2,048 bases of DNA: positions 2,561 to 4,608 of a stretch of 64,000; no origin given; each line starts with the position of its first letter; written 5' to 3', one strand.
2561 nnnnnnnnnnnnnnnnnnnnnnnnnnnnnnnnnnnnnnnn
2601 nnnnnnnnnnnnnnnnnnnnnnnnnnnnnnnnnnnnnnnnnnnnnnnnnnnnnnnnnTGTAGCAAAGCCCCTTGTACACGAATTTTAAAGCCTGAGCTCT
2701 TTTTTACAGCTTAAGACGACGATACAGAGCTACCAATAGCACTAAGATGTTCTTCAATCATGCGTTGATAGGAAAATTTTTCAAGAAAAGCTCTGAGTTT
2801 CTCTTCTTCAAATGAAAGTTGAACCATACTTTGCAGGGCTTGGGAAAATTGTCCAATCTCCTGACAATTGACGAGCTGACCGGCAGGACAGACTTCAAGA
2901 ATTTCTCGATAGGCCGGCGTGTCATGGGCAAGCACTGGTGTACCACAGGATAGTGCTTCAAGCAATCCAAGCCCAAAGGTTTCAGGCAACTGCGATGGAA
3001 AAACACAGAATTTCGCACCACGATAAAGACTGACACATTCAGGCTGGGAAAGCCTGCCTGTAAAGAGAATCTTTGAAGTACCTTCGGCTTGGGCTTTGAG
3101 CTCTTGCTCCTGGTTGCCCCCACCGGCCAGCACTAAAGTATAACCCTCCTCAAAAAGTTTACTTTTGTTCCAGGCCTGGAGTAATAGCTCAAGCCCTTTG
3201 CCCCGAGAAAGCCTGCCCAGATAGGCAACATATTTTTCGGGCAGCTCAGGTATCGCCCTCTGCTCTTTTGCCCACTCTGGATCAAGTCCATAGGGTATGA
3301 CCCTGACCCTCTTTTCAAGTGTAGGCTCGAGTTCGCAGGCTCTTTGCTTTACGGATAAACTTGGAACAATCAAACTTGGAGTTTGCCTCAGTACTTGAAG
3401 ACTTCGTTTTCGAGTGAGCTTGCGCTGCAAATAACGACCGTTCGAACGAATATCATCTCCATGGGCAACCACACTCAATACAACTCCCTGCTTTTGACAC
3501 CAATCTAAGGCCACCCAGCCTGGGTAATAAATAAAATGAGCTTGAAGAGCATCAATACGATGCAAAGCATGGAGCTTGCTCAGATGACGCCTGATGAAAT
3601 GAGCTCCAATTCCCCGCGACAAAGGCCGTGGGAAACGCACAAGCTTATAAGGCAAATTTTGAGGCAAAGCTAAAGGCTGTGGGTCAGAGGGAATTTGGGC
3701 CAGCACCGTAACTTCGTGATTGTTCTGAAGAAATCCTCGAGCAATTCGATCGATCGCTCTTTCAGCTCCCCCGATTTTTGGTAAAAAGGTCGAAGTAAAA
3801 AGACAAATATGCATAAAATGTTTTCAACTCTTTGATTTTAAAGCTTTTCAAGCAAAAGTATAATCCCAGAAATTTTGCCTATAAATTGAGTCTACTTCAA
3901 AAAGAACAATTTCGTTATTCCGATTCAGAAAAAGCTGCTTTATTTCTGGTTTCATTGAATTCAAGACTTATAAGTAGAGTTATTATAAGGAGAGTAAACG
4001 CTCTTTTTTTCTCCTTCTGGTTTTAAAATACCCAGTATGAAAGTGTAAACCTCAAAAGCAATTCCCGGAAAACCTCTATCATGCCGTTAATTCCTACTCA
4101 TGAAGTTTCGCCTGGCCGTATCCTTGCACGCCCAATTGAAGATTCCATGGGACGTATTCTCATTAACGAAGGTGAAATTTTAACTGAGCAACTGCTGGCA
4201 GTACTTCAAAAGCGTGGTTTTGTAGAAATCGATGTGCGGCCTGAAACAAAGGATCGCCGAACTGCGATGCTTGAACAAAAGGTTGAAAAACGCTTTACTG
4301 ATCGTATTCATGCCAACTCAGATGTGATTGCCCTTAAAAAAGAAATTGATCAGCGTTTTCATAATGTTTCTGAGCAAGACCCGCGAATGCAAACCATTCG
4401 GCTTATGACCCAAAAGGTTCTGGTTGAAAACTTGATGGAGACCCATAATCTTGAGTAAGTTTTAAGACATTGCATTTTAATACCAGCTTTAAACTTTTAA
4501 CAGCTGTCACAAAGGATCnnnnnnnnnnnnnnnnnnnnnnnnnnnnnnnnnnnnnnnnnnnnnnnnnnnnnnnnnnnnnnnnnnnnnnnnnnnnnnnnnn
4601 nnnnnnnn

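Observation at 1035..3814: SGNH-like hydrolase fused to a PhyH-like dioxygenase, operonic with a GT4 glycosyltransferase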

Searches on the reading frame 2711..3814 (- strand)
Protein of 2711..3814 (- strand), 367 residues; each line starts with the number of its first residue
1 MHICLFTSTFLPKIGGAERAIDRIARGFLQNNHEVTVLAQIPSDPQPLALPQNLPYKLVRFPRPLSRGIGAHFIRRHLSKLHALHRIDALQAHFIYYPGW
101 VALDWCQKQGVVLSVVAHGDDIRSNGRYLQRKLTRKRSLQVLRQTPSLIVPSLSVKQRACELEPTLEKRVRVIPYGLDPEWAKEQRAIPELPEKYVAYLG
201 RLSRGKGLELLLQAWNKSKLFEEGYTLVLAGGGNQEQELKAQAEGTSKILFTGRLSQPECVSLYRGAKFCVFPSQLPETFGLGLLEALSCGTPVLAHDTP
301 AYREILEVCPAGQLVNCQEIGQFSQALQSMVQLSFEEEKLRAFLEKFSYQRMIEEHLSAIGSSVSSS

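Call 3: search_protein_families(library=pfam, proteins=[window:2711-3814:-], max_evalue=1)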
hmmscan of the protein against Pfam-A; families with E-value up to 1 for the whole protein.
window:2711-3814:- (367 aa): 6 families
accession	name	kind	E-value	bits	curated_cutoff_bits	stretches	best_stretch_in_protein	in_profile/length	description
PF00534.26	Glycos_transf_1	-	7.5e-27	94.4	26.4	1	191-339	13-160/172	Glycosyl transferases group 1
PF13692.12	Glyco_trans_1_4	-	1.6e-23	83.9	27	1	194-331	2-140/142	Glycosyl transferases group 1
PF13439.12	Glyco_transf_4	-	1.9e-20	74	28.5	1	14-180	1-169/170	Glycosyltransferase Family 4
PF13579.12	Glyco_trans_4_4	-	2.2e-08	35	29.7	1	15-176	1-158/158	Glycosyl transferase 4-like domain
PF20706.3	GT4-conflict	-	4.1e-06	26.5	26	1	167-298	171-312/385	Family 4 Glycosyltransferase in conflict systems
PF13524.12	Glyco_trans_1_2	-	1.3e-05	25.6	25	1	210-308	4-95/144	Glycosyl transferase-like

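Call 4: search_protein_families(library=ncbifam, proteins=[window:2711-3814:-], max_evalue=1)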
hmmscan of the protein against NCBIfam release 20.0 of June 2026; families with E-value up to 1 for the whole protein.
window:2711-3814:- (367 aa): 34 families (the best 25 are shown)
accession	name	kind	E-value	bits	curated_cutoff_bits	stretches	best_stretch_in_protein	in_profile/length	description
TIGR04157.1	glyco_rSAM_CFB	subfamily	3.1e-15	56.1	400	1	193-307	227-340/406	TIGR04157 family glycosyltransferase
NF053787.1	GlcN_PG_synth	equivalog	6.4e-14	51.6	480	1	1-339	1-332/361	N-acetylglucosaminyl phosphatidylglycerol synthase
TIGR04047.1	MSMEG_0565_glyc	hypoth_equivalog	7.8e-13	48.2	259.85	1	224-358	224-369/373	MSMEG_0565 family glycosyltransferase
TIGR03449.1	mycothiol_MshA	equivalog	4.5e-12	45.6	462.5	1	191-339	218-375/406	D-inositol-3-phosphate glycosyltransferase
TIGR04063.1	stp3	hypoth_equivalog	5.3e-12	45.3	442.05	1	193-347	213-374/397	TIGR04063 family PEP-CTERM/XrtA system glycosyltransferase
NF041876.1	EPS_EpsE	equivalog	8.2e-12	45.1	400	1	158-332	176-360/389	exopolysaccharide biosynthesis GT4 family glycosyltransferase EpsE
TIGR02472.1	sucr_P_syn_N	equivalog_domain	2e-10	40.1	576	1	261-333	331-406/439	sucrose-phosphate synthase, putative, glycosyltransferase domain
NF038229.1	Glyco4_Geo_Pelo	equivalog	2.8e-10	39.7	400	1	87-330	56-298/338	GPMC system family 4 glycosyltransferase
TIGR02149.1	glgA_Coryne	subfamily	3e-10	39.8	302.4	1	193-354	204-372/391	glycogen synthase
NF047684.1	TeichurnBiosyTuaC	equivalog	1.2e-09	37.7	550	1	87-341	109-362/391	teichuronic acid biosynthesis protein TuaC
NF038295.1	EPS_HpsP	equivalog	2.1e-09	36.9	550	1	172-338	180-357/388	hormogonium polysaccharide biosynthesis glycosyltransferase HpsP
TIGR03088.1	stp2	hypoth_equivalog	2.5e-09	36.7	409.05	1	198-356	199-366/374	TIGR03088 family PEP-CTERM/XrtA system glycosyltransferase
TIGR03999.1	thiol_BshA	equivalog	1e-08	34.6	273.7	1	225-352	230-362/375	N-acetyl-alpha-D-glucosaminyl L-malate synthase BshA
TIGR02095.1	glgA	subfamily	1.3e-08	34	328.45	1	195-334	296-442/477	glycogen/starch synthase, ADP-glucose type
NF046085.1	XrtY_assoc_Gly1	equivalog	1.6e-08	33.8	400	1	196-332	212-348/387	XrtY-associated glycosyltransferase XYAG1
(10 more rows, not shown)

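Call 29: list_cluster_members(proteins=[P0001, window:2711-3814:-, window:82-999:+])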
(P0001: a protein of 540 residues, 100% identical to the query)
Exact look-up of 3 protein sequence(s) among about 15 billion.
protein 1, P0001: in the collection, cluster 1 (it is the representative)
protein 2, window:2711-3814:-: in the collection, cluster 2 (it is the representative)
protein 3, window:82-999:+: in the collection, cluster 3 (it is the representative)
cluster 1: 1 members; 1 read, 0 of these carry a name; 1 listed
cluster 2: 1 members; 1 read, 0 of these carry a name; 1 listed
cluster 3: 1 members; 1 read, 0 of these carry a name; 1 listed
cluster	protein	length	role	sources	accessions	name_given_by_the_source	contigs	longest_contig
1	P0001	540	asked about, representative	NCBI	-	-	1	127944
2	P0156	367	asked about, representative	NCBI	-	-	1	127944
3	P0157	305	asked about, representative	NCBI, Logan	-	-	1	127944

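Call 49: find_homologous_proteins(query=window:2711-3814:-, max_evalue=1e-20)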
Query window:2711-3814:- (367 aa): 4 proteins with E <= 1e-20 among 8000 candidates.
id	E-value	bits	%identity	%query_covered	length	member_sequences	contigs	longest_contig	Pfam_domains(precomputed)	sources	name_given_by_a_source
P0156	8.3e-245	829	100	100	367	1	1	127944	PF00534.27,PF13579.13,PF13524.13,PF13439.13,PF20706.4,PF13692.13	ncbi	-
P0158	2.0e-92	328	50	88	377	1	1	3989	PF00534.27,PF13579.13,PF13439.13,PF20706.4,PF13692.13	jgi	jgi:glycosyltransferase involved in cell wall biosynthesis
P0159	9.5e-34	135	30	100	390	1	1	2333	PF00534.27,PF13579.13,PF13439.13,PF20706.4,PF13692.13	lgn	-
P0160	4.2e-30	123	30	95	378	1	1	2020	PF00534.27,PF13579.13,PF13524.13,PF13439.13,PF20706.4,PF13692.13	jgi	jgi:glycosyltransferase involved in cell wall biosynthesis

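Call 51: find_encoding_contigs(protein=P0158, flank=5000, max_places=2)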
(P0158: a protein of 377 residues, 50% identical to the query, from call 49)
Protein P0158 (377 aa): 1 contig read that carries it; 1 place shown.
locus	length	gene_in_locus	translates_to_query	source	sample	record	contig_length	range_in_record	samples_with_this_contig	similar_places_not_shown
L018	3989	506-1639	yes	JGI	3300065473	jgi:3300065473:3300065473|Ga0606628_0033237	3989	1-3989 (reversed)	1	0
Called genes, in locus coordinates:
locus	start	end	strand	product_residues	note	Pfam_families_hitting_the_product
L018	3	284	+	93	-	?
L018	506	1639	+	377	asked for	PF20706:GT4-conflict (faint), PF13439:Glyco_transf_4, PF13579:Glyco_trans_4_4, PF00534:Glycos_transf_1, PF13692:Glyco_trans_1_4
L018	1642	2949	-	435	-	-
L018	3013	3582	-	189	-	PF00156:Pribosyltran (weak)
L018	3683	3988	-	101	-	?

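Call 57: search_solved_structures(query=window:2711-3814:-, max_evalue=0.00001)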
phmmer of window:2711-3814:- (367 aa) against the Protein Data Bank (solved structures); distinct sequences matched with E-value up to 0.00001: 29.
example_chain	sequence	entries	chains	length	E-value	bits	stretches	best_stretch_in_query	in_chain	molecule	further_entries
4n9w_A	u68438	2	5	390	6.7e-11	44.7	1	141-342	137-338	GDP-mannose-dependent alpha-(1-2)-phosphatidylinositol mannosyltransferase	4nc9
2gej_A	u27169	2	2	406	7.5e-11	44.6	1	141-342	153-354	PHOSPHATIDYLINOSITOL MANNOSYLTRANSFERASE (PimA)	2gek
6kih_A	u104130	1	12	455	1.1e-09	40.7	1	184-330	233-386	Tll1590 protein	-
9dcm_B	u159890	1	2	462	6.8e-09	38.1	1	187-297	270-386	Sucrose-phosphate synthase-like protein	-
8vrf_B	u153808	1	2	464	6.8e-09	38.1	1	187-297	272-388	Sucrose-phosphate synthase-like protein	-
8uag_A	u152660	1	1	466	6.9e-09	38.1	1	187-297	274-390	Sucrose-phosphate synthase-like protein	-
8x3q_C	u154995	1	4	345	4.6e-08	35.4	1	194-358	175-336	Glycosyl transferase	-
7fg9_A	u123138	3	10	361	5.4e-08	35.2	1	194-358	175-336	Glycosyl transferase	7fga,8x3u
3fro_A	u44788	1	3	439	5.8e-08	35.1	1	197-364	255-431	GlgA glycogen synthase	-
2bis_A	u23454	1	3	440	5.9e-08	35.1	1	197-364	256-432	GLGA GLYCOGEN SYNTHASE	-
3l01_A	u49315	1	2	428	1.5e-07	33.7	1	197-355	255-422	GlgA glycogen synthase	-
9m88_C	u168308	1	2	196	5.7e-07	31.8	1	197-337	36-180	Glycogen synthase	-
2bfw_A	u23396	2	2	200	6e-07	31.7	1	197-337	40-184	GLGA GLYCOGEN SYNTHASE | PGS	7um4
3oka_A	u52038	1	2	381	2e-06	30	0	196-329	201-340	GDP-mannose-dependent alpha-(1-6)-phosphatidylinositol monomannoside mannosyltransferase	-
7w41_A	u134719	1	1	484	2.2e-06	29.9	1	197-346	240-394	Gastrin-releasing peptide receptor,GlgA glycogen synthase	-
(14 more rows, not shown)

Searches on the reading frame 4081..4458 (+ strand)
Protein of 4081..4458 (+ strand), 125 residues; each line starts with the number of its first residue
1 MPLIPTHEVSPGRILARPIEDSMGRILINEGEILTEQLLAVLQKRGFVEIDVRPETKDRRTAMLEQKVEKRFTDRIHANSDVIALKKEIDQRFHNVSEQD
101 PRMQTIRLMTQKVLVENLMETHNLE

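Call 3: search_protein_families(library=pfam, proteins=[window:4081-4458:+], max_evalue=1)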
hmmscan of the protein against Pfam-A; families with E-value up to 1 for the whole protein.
window:4081-4458:+ (125 aa): 1 family
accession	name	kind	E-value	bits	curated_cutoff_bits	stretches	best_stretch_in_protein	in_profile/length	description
PF18699.6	MRPL52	-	0.11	13.2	26.6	1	57-104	29-76/92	Mitoribosomal protein mL52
